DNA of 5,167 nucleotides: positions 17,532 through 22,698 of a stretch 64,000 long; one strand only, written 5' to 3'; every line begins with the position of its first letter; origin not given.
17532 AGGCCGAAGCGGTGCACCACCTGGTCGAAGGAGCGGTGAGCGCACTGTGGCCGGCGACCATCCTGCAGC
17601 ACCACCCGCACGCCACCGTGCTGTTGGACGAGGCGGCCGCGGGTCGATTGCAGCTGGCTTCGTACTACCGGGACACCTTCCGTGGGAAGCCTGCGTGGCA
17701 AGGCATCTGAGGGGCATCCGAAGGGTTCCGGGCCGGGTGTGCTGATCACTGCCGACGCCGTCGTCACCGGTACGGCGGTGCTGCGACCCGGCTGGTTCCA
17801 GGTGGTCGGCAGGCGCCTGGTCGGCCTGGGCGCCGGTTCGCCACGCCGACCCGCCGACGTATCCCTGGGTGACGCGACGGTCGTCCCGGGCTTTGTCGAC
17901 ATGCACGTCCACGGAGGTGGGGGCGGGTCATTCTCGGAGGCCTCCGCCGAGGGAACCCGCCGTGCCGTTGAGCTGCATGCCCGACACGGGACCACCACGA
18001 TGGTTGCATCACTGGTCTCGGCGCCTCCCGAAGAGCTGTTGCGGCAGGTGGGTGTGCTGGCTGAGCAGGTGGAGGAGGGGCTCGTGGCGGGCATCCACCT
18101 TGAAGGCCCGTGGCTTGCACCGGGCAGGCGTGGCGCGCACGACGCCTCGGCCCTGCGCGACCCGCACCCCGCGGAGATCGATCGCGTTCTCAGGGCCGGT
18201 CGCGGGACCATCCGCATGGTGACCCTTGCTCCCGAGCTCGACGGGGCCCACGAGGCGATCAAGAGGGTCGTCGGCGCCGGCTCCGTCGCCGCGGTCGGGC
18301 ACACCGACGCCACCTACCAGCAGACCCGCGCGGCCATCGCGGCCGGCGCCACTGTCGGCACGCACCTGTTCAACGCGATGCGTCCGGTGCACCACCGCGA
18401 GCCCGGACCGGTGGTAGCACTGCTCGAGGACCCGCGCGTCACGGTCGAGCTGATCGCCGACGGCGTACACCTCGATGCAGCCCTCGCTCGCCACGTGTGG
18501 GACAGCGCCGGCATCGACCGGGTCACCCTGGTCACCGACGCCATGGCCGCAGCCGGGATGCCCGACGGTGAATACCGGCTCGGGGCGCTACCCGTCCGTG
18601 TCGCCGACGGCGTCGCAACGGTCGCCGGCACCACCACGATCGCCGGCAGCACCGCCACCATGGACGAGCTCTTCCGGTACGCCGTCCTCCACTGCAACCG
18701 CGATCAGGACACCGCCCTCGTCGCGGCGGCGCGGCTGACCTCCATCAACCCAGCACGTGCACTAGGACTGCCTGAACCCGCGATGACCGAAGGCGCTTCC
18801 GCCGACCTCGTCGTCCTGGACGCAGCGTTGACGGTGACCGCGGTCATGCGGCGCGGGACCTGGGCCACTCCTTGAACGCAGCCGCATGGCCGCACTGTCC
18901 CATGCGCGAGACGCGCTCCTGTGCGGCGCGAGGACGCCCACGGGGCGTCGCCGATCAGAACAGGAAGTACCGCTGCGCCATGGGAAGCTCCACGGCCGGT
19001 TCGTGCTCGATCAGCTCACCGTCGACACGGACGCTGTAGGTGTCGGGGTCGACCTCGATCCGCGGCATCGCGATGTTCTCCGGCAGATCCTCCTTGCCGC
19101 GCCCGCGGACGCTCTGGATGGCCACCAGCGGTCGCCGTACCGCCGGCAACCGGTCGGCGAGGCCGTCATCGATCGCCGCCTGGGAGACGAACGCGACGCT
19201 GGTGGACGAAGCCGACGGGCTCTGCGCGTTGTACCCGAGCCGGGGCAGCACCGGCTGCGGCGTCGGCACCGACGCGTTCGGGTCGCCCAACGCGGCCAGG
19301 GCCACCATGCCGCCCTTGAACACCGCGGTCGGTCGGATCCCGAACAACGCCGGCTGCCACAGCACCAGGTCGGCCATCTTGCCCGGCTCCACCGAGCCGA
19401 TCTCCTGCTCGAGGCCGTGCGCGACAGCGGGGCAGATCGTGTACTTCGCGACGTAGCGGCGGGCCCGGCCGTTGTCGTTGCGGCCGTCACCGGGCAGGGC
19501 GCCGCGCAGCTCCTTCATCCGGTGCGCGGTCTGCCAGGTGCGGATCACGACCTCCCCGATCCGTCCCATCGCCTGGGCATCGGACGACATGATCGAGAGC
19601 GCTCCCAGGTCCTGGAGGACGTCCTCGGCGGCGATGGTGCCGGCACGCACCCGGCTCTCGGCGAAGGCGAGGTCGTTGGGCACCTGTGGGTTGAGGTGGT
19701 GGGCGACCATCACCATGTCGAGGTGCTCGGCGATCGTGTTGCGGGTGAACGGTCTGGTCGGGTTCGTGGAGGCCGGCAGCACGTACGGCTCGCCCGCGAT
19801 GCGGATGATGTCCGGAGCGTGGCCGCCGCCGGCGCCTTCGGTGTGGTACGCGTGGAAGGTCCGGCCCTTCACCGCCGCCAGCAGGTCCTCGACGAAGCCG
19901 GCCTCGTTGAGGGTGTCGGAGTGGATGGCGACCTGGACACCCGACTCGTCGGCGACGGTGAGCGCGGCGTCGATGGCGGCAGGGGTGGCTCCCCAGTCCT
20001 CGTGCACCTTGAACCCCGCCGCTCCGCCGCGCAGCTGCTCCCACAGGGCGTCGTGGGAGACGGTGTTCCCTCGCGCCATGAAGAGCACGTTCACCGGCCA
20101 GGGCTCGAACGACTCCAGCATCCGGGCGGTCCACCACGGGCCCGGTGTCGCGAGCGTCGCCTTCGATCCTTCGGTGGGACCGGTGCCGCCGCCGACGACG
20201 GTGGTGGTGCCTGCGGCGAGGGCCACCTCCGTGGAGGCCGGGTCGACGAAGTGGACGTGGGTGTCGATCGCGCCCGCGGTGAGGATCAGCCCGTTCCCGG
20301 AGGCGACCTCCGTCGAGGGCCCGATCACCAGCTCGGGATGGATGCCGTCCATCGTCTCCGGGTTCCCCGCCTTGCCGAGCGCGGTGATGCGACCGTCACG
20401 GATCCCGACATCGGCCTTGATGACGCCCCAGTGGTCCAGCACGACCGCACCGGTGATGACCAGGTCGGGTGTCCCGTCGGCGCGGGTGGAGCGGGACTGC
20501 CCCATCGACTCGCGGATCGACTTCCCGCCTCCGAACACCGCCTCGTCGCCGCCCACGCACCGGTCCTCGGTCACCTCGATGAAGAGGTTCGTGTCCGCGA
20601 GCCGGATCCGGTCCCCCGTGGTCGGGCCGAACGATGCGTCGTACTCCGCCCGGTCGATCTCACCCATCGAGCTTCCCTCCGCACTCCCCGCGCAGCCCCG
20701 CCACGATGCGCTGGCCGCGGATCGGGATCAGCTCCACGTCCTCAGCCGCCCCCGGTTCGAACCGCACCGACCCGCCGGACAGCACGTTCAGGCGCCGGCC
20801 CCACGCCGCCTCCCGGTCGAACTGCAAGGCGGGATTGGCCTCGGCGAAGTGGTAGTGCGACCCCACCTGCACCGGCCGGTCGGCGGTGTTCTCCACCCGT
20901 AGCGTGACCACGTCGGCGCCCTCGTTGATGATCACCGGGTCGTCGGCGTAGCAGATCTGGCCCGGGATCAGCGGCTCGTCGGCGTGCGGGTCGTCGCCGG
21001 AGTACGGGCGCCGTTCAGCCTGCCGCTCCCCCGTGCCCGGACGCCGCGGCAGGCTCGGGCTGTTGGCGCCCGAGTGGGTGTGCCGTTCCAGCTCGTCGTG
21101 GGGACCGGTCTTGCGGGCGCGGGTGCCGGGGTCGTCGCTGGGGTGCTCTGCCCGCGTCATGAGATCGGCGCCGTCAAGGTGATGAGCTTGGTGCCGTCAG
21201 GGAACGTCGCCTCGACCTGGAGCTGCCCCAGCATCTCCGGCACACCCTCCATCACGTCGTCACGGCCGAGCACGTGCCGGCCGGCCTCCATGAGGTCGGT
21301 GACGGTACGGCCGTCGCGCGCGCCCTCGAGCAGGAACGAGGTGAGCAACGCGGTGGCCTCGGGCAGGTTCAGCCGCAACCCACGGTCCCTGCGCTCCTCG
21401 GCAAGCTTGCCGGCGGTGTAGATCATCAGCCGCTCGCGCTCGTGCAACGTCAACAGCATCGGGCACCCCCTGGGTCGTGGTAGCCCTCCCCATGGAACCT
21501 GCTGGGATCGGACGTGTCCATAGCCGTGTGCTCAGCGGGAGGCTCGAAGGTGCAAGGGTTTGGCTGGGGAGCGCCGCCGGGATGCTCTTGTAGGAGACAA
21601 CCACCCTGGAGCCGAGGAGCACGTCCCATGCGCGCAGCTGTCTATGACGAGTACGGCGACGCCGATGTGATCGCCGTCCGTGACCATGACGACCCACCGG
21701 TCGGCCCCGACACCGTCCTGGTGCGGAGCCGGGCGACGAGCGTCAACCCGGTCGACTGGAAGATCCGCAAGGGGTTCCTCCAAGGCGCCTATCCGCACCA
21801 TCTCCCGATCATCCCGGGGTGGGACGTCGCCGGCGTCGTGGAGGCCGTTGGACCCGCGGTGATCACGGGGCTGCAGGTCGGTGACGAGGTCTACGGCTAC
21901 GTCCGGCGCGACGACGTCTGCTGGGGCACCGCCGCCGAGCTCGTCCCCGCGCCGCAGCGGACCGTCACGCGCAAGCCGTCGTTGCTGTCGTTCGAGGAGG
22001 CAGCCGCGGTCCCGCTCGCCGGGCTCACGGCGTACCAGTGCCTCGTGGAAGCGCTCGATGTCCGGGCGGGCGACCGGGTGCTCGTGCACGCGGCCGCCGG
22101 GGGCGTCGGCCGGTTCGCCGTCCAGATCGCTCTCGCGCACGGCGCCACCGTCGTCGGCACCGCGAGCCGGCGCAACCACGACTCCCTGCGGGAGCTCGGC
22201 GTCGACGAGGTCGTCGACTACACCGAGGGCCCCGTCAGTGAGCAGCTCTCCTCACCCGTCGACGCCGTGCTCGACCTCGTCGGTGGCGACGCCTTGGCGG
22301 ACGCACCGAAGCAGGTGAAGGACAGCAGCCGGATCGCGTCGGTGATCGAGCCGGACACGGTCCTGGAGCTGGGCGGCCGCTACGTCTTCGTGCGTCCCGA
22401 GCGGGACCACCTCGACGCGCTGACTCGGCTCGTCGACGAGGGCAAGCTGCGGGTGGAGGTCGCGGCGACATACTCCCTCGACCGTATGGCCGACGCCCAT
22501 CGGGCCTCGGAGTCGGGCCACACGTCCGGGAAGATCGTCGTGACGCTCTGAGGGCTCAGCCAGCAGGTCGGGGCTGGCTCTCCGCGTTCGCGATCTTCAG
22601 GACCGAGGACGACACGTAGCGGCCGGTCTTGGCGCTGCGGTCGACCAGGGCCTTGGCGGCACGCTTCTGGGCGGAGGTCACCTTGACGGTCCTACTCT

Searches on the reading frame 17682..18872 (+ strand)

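Call 71: search_protein_families(library=pfam, proteins=[window:17682-18872:+], max_evalue=0.00001)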
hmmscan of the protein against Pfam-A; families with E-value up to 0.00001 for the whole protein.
window:17682-18872:+ (397 aa): 2 families
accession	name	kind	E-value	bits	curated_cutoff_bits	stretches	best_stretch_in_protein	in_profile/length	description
PF01979.26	Amidohydro_1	-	5.4e-29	101.9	25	1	66-393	1-343/345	Amidohydrolase family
PF07969.17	Amidohydro_3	-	3.3e-08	33.9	29.7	0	338-385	401-450/472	Amidohydrolase family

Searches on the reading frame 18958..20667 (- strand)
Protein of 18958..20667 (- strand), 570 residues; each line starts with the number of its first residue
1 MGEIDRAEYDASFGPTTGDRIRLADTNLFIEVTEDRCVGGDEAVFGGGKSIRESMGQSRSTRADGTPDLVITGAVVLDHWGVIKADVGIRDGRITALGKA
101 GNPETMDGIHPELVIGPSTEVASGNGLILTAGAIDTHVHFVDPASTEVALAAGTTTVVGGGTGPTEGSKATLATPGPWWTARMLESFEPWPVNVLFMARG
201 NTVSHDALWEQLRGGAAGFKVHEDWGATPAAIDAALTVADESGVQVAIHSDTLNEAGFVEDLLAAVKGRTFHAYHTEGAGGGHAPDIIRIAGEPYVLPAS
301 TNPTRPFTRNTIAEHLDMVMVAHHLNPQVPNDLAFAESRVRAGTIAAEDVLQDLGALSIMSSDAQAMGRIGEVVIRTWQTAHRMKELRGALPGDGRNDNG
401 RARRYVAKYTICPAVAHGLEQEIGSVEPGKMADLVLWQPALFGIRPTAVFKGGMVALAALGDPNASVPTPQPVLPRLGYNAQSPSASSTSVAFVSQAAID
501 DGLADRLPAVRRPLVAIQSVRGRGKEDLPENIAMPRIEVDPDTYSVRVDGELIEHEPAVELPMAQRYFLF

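Call 71: search_protein_families(library=pfam, proteins=[window:18958-20667:-], max_evalue=0.00001)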
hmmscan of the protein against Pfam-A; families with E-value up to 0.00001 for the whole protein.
window:18958-20667:- (570 aa): 3 families
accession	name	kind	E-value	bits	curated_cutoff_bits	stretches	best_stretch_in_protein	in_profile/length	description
PF01979.26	Amidohydro_1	-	4.3e-62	210.8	25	1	128-455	1-340/345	Amidohydrolase family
PF00449.26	Urease_alpha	-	1.8e-50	170.7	23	1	3-121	2-120/121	Urease alpha-subunit, N-terminal domain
PF07969.17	Amidohydro_3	-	1e-07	32.3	29.7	1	182-450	209-457/472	Amidohydrolase family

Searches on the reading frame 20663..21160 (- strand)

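Call 71: search_protein_families(library=pfam, proteins=[window:20663-21160:-], max_evalue=0.00001)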
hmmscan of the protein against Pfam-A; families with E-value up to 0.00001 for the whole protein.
window:20663-21160:- (166 aa): 1 family
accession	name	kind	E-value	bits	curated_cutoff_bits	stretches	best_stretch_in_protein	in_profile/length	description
PF00699.25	Urease_beta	-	1e-38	131.7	25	1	66-162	1-97/98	Urease beta subunit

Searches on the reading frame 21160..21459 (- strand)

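Call 71: search_protein_families(library=pfam, proteins=[window:21160-21459:-], max_evalue=0.00001)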
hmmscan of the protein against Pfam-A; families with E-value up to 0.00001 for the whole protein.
window:21160-21459:- (100 aa): 1 family
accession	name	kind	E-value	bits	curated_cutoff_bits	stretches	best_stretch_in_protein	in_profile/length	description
PF00547.23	Urease_gamma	-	4.9e-41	139.5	23.9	1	1-99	1-99/99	Urease, gamma subunit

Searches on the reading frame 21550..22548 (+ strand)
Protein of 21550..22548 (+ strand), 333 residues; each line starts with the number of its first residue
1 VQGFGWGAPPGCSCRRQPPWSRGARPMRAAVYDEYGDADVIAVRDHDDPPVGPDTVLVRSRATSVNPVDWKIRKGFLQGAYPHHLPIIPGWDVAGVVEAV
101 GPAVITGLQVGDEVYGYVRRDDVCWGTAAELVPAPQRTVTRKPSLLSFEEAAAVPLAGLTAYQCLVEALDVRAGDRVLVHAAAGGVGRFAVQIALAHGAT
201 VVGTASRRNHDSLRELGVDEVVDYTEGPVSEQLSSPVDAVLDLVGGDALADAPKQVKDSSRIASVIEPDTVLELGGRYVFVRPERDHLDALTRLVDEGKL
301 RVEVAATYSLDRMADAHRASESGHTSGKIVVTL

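Call 71: search_protein_families(library=pfam, proteins=[window:21550-22548:+], max_evalue=0.00001)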
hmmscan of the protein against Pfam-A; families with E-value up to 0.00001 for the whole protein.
window:21550-22548:+ (333 aa): 3 families
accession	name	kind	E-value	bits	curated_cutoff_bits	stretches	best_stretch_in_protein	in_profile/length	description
PF13602.12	ADH_zinc_N_2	-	8.5e-23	82.2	27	1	216-331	1-134/134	Zinc-binding dehydrogenase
PF08240.17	ADH_N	-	7.9e-17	61.8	23.5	1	52-143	1-103/104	Alcohol dehydrogenase GroES-like domain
PF00107.32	ADH_zinc_N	-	6.8e-12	45.9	31.8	1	185-265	1-88/129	Zinc-binding dehydrogenase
